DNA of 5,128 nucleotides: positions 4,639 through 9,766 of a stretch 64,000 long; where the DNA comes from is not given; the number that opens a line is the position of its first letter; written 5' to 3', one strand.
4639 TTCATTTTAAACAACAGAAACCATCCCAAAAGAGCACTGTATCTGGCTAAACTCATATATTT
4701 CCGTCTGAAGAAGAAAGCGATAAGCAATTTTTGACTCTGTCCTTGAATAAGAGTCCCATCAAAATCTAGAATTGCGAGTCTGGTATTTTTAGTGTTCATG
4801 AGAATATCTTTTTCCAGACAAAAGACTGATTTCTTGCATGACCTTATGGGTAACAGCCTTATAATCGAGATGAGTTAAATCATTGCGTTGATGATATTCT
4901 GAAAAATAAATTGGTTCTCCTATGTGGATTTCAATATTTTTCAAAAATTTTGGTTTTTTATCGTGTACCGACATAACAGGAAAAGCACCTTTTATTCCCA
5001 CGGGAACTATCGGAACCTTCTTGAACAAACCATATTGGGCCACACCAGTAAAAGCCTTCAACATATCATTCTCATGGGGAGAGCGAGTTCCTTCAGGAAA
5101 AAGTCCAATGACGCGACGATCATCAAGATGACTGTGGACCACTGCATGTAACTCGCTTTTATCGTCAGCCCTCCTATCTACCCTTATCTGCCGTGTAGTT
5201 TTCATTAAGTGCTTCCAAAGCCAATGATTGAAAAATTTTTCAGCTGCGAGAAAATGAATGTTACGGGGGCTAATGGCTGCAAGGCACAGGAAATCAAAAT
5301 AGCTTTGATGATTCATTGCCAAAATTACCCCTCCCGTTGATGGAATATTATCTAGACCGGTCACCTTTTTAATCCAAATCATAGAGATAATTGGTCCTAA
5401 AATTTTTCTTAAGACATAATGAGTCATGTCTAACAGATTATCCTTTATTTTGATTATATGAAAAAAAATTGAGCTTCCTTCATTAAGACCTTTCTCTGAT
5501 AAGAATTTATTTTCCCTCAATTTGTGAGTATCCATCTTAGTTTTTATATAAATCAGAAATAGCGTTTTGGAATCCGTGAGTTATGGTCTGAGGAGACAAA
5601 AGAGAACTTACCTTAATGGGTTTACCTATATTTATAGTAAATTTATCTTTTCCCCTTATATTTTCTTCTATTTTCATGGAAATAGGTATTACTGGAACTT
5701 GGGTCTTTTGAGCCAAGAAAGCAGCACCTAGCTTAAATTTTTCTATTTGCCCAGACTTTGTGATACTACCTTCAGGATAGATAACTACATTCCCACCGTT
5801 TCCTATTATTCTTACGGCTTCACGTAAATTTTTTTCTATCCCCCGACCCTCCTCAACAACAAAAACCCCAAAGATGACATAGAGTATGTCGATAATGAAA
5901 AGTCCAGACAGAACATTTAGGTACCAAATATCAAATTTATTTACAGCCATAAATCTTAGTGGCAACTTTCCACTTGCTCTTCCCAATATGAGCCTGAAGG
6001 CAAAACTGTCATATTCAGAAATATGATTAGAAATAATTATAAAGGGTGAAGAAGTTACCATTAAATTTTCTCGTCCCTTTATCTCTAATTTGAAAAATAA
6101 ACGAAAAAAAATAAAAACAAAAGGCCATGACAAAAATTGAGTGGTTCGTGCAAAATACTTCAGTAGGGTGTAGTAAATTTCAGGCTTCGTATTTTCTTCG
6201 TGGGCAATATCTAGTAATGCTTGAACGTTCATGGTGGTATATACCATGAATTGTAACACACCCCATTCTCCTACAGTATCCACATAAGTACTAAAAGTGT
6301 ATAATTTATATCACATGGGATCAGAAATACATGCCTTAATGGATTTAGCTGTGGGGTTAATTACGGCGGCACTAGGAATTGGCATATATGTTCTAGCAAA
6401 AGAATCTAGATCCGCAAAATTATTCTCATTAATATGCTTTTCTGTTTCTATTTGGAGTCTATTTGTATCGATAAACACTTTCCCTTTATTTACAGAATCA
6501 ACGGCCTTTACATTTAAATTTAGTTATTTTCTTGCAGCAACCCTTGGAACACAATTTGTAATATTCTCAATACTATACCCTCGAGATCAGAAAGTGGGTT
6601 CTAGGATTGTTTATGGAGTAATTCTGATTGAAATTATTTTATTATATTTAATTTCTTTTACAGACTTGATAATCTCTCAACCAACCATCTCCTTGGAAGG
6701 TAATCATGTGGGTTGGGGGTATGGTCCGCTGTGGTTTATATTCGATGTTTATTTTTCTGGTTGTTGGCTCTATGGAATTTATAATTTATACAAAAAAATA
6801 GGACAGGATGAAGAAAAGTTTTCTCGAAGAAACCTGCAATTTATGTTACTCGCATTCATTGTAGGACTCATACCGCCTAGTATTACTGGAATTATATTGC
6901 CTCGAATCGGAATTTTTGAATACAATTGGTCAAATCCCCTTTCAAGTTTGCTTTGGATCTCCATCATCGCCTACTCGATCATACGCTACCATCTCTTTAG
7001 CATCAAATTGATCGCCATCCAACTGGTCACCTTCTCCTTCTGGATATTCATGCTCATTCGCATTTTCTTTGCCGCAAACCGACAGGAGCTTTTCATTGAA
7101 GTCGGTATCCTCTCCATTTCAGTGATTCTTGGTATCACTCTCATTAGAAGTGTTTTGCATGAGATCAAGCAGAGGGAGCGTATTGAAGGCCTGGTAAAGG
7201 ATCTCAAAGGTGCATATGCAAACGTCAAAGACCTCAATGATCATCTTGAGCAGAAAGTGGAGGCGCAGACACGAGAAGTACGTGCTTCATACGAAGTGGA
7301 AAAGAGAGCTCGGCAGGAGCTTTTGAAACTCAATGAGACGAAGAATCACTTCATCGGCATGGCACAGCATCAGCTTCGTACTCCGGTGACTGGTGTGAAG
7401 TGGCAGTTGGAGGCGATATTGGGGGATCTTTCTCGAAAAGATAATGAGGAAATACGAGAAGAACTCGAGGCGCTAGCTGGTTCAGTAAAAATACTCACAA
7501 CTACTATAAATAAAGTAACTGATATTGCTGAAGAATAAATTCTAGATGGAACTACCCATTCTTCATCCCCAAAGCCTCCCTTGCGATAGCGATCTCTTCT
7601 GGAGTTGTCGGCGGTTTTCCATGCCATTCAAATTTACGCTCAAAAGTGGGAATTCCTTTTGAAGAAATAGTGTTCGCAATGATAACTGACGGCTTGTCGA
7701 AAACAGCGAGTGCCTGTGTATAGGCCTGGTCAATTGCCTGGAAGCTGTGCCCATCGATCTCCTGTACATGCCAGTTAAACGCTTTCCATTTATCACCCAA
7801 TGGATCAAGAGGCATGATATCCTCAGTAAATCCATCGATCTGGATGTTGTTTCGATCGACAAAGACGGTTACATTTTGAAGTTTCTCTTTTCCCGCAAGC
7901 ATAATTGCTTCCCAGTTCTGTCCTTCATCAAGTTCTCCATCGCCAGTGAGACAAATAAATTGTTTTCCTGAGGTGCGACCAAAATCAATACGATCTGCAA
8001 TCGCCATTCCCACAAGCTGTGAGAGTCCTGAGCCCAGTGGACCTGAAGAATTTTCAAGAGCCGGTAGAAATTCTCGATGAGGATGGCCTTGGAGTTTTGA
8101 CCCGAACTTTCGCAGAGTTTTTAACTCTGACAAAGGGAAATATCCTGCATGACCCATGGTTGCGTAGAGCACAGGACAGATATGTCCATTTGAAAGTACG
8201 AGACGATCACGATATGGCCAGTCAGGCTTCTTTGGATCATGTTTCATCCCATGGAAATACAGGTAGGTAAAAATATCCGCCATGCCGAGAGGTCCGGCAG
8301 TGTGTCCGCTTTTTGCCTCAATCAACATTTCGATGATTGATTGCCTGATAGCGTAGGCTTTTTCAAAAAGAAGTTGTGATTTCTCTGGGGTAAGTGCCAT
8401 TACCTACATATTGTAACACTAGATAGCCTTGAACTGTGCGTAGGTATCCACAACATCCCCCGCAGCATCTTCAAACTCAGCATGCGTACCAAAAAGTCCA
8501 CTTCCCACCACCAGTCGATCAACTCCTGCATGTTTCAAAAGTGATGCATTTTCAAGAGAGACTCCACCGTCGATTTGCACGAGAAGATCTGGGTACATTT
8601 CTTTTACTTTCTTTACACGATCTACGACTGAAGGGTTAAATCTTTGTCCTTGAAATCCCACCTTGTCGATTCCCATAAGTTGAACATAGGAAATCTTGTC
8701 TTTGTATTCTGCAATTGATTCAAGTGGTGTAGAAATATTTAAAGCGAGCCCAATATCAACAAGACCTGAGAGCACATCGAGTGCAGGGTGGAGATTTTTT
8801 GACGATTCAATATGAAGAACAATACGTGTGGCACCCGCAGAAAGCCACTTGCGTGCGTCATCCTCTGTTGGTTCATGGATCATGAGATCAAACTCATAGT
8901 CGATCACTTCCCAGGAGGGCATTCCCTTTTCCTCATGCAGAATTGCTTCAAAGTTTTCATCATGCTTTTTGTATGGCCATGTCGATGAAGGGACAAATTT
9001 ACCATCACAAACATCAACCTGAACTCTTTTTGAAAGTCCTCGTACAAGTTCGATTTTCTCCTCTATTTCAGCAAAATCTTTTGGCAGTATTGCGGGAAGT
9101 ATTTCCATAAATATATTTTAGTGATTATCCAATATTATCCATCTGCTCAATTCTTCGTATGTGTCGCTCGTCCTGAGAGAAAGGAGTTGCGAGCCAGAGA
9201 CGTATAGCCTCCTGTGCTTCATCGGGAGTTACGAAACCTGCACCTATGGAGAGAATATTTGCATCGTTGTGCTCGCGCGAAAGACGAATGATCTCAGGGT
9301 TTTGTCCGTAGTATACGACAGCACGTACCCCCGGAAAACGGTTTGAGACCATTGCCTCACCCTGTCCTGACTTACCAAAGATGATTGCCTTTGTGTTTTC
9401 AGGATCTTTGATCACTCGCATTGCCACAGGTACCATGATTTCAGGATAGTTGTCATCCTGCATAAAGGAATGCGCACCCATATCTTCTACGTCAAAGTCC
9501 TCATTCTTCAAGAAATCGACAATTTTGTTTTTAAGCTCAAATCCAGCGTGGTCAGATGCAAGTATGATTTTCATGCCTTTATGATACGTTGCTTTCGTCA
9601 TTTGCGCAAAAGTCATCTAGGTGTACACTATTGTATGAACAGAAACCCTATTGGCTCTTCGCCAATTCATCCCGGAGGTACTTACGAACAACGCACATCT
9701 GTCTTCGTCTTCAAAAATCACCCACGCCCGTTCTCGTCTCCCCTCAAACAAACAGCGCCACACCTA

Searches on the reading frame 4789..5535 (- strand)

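Call 32: search_protein_families(library=pfam, proteins=[window:4789-5535:-], max_evalue=0.001)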
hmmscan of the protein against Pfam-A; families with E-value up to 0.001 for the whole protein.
window:4789-5535:- (248 aa): 1 family
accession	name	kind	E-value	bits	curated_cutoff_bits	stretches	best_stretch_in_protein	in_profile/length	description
PF01553.26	Acyltransferase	-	4.5e-26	91.7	23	1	57-182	3-132/132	Acyltransferase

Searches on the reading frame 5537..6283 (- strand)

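Call 32: search_protein_families(library=pfam, proteins=[window:5537-6283:-], max_evalue=0.001)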
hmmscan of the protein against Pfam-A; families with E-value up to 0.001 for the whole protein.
window:5537-6283:- (248 aa): 1 family
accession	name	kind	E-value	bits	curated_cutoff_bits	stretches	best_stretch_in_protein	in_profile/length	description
PF01553.26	Acyltransferase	-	2.8e-18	66.5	23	1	66-204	2-132/132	Acyltransferase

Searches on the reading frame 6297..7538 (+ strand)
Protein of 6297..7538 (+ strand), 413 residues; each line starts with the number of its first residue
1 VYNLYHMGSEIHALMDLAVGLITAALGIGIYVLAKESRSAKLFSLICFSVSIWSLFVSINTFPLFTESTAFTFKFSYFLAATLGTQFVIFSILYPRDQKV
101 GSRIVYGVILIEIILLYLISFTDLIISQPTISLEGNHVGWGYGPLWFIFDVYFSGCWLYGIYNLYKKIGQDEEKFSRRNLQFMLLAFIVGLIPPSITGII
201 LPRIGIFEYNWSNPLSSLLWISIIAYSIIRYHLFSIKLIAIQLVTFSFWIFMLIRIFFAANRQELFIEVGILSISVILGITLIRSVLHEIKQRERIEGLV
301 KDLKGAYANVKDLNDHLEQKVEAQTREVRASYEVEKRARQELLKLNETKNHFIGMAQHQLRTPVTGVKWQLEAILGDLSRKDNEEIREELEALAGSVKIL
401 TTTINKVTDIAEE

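Call 32: search_protein_families(library=pfam, proteins=[window:6297-7538:+], max_evalue=0.001)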
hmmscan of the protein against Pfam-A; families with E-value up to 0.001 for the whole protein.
window:6297-7538:+ (413 aa): 2 families
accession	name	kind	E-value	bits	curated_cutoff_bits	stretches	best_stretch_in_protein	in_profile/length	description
PF16927.11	HisKA_7TM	-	2.5e-13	50.8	28.6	1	22-236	4-222/224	N-terminal 7TM region of histidine kinase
PF00512.31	HisKA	-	1.2e-07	32.2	26.9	1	349-411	2-61/66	His Kinase A (phospho-acceptor) domain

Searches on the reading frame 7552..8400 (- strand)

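Call 32: search_protein_families(library=pfam, proteins=[window:7552-8400:-], max_evalue=0.001)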
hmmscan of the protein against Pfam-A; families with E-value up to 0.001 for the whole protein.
window:7552-8400:- (282 aa): 2 families
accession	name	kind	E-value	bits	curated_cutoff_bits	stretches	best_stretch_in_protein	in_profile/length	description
PF00456.26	Transketolase_N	-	2.7e-60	204.5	22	1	16-280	7-278/334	Transketolase, thiamine diphosphate binding domain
PF13292.11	DXP_synthase_N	-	3.1e-07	30.4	21.2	1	12-188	19-175/274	1-deoxy-D-xylulose-5-phosphate synthase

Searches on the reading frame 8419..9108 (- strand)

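Call 32: search_protein_families(library=pfam, proteins=[window:8419-9108:-], max_evalue=0.001)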
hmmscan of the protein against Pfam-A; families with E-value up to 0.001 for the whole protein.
window:8419-9108:- (229 aa): 1 family
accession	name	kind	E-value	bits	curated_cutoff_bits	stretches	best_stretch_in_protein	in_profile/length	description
PF00834.25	Ribul_P_3_epim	-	2.4e-31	109.1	21.1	1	3-206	2-198/198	Ribulose-phosphate 3 epimerase family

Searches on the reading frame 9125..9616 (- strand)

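Call 32: search_protein_families(library=pfam, proteins=[window:9125-9616:-], max_evalue=0.001)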
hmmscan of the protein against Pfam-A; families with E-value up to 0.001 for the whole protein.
window:9125-9616:- (163 aa): 1 family
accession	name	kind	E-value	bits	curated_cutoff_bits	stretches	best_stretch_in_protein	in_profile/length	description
PF02502.23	LacAB_rpiB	-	6.8e-38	130.2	24.7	1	17-158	1-137/138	Ribose/Galactose Isomerase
